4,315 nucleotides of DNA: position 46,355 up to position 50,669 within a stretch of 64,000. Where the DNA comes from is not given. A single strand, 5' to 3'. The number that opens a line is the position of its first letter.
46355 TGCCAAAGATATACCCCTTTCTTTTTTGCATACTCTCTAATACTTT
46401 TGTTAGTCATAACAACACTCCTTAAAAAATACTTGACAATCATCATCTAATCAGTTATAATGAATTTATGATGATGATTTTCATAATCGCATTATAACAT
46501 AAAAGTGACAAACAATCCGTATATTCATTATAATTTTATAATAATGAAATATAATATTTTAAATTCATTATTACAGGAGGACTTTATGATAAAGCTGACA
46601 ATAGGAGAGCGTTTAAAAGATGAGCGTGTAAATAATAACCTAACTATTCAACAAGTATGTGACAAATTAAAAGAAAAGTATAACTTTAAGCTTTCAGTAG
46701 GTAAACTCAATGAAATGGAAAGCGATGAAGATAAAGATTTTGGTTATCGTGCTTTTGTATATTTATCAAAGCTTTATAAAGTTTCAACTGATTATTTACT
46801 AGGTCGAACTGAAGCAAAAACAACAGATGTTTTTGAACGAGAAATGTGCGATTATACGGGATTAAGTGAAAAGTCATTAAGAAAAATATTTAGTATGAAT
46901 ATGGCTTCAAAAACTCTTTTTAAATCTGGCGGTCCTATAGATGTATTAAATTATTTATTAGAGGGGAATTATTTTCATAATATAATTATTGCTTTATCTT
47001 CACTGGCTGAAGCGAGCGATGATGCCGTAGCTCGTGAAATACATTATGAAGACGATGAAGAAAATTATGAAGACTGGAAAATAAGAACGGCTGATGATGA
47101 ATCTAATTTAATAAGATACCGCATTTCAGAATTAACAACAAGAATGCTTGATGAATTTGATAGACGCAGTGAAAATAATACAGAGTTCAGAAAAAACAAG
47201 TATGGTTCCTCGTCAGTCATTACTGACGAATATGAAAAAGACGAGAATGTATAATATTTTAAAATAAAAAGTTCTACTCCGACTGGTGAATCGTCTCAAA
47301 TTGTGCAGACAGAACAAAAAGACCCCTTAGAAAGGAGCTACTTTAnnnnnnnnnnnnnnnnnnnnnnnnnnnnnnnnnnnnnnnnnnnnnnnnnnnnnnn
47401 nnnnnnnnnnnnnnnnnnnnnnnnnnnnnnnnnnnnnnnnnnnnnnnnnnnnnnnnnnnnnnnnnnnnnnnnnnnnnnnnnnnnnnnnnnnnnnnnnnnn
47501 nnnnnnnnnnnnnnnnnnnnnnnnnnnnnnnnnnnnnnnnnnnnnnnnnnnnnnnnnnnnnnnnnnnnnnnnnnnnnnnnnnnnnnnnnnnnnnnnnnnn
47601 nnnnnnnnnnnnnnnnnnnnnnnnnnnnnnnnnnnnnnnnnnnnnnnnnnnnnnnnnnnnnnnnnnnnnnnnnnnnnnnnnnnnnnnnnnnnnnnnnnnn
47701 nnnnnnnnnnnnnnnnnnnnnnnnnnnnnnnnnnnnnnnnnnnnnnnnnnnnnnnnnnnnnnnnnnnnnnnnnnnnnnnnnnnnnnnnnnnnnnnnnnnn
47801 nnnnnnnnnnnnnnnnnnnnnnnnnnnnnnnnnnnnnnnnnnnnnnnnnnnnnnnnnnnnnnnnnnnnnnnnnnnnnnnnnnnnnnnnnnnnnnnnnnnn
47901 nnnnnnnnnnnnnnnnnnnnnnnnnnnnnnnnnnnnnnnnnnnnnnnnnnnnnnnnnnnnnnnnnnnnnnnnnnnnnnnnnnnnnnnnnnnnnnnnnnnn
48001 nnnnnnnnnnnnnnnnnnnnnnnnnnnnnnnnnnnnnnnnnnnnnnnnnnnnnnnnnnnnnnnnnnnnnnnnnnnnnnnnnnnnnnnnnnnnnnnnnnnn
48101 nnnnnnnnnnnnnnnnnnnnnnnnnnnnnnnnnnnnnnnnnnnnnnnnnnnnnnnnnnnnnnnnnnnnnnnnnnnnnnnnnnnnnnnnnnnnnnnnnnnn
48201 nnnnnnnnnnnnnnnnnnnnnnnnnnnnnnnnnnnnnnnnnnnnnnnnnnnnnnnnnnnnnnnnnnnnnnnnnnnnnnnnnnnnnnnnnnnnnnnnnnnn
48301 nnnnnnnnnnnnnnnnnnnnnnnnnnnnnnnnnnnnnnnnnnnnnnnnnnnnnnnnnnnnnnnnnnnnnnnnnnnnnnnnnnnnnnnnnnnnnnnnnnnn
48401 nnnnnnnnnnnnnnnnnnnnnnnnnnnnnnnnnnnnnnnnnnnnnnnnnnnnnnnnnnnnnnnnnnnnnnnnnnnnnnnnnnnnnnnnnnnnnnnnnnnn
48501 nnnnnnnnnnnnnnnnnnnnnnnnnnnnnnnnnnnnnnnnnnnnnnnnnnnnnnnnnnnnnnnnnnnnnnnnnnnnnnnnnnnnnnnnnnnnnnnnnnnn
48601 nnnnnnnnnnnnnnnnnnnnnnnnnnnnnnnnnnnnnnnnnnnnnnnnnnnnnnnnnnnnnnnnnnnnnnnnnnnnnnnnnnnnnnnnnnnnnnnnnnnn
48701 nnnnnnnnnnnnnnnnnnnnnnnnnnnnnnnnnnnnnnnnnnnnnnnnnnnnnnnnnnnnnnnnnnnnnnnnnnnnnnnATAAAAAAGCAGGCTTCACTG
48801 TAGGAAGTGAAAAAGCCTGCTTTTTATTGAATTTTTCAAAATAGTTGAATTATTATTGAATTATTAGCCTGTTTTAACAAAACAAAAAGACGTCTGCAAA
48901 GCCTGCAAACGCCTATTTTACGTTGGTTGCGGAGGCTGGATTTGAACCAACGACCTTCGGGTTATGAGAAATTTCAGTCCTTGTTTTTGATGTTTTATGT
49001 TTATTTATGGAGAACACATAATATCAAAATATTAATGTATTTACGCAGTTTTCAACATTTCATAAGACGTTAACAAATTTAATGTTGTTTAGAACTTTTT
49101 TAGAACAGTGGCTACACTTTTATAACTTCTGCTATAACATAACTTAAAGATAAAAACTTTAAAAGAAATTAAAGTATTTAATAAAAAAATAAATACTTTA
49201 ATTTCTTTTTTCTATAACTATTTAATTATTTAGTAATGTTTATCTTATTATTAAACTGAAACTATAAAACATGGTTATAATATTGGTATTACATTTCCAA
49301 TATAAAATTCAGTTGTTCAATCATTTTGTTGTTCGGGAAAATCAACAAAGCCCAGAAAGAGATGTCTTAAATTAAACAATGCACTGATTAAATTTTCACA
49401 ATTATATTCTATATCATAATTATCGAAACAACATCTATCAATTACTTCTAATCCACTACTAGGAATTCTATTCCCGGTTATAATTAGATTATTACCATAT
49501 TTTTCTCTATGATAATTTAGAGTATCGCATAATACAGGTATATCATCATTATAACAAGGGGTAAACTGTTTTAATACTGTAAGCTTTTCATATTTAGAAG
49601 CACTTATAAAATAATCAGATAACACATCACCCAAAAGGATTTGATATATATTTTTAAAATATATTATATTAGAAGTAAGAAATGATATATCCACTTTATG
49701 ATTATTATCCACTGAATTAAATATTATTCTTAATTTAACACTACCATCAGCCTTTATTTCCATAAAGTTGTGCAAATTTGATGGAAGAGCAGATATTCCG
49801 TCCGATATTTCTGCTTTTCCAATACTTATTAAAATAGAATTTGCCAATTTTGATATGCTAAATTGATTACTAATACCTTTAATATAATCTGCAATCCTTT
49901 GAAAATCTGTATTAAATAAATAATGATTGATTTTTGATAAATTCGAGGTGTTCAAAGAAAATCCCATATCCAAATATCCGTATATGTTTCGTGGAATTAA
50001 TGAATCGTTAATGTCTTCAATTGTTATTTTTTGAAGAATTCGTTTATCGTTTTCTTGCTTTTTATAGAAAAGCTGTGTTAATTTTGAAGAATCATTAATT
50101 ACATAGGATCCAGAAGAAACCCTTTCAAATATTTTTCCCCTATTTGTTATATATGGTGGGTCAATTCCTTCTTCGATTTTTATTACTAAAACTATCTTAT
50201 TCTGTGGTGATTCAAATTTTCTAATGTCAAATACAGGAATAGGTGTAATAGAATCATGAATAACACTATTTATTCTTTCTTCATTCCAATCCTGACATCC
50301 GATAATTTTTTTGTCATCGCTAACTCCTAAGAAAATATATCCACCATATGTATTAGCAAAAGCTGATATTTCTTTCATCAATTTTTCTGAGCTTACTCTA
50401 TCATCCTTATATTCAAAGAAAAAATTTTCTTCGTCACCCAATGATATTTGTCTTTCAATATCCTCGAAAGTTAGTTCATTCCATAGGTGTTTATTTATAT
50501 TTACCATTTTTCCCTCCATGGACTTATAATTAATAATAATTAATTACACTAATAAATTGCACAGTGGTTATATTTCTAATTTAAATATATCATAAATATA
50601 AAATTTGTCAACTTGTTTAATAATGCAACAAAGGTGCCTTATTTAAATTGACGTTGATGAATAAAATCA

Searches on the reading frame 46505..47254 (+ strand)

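Call 3: search_protein_families(library=pfam, proteins=[window:46505-47254:+], max_evalue=0.1)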
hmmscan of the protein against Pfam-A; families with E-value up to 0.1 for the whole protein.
window:46505-47254:+ (249 aa): 3 families
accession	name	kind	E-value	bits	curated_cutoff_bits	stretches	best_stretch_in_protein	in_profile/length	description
PF12844.13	HTH_19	-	0.003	17.9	30.2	1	34-99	1-59/64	Helix-turn-helix domain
PF23737.1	HTH_71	-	0.0067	16.8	27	1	149-175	8-35/50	HTH 3-helical bundle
PF14420.11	Clr5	-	0.071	13.7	22.3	0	42-64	17-39/54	Clr5 domain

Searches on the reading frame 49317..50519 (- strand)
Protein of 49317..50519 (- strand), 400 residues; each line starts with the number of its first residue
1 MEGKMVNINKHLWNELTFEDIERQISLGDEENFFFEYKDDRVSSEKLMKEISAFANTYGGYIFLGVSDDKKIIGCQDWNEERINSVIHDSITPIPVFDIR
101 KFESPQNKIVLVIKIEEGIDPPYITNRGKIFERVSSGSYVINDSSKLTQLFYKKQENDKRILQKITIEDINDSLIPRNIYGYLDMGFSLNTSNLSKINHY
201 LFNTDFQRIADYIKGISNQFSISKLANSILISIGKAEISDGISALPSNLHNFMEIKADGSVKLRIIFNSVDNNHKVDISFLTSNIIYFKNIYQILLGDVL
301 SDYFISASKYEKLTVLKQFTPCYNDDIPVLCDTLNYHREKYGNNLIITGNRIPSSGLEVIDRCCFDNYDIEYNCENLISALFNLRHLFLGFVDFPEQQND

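Call 3: search_protein_families(library=pfam, proteins=[window:49317-50519:-], max_evalue=0.1)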
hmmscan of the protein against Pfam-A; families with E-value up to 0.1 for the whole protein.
window:49317-50519:- (400 aa): 1 family
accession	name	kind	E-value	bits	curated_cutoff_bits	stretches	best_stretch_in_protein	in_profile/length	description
PF04326.19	SLFN_AlbA_2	-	2.3e-23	83.4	25.3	1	31-140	1-116/118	Schlafen, AlbA_2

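Call 4: search_protein_families(library=padloc, proteins=[window:49317-50519:-], max_evalue=0.1)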
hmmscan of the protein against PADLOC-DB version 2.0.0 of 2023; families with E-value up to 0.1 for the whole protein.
window:49317-50519:- (400 aa): 1 family
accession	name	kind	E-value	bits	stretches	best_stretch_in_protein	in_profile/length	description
PDLC02394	pAgo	-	0.00037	16.3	1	44-87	54-99/1121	-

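Call 5: search_protein_families(library=ncbifam, proteins=[window:49317-50519:-], max_evalue=0.1)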
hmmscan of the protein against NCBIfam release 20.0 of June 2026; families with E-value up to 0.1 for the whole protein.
window:49317-50519:- (400 aa): 0 families

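Call 6: search_protein_families(library=phrogs, proteins=[window:49317-50519:-], max_evalue=0.1)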
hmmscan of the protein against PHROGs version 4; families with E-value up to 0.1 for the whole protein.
window:49317-50519:- (400 aa): 1 family
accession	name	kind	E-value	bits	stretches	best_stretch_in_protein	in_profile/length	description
phrog_12156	-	DNA, RNA and nucleotide metabolism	2.2e-16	60.6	1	30-174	17-173/485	DNA helicase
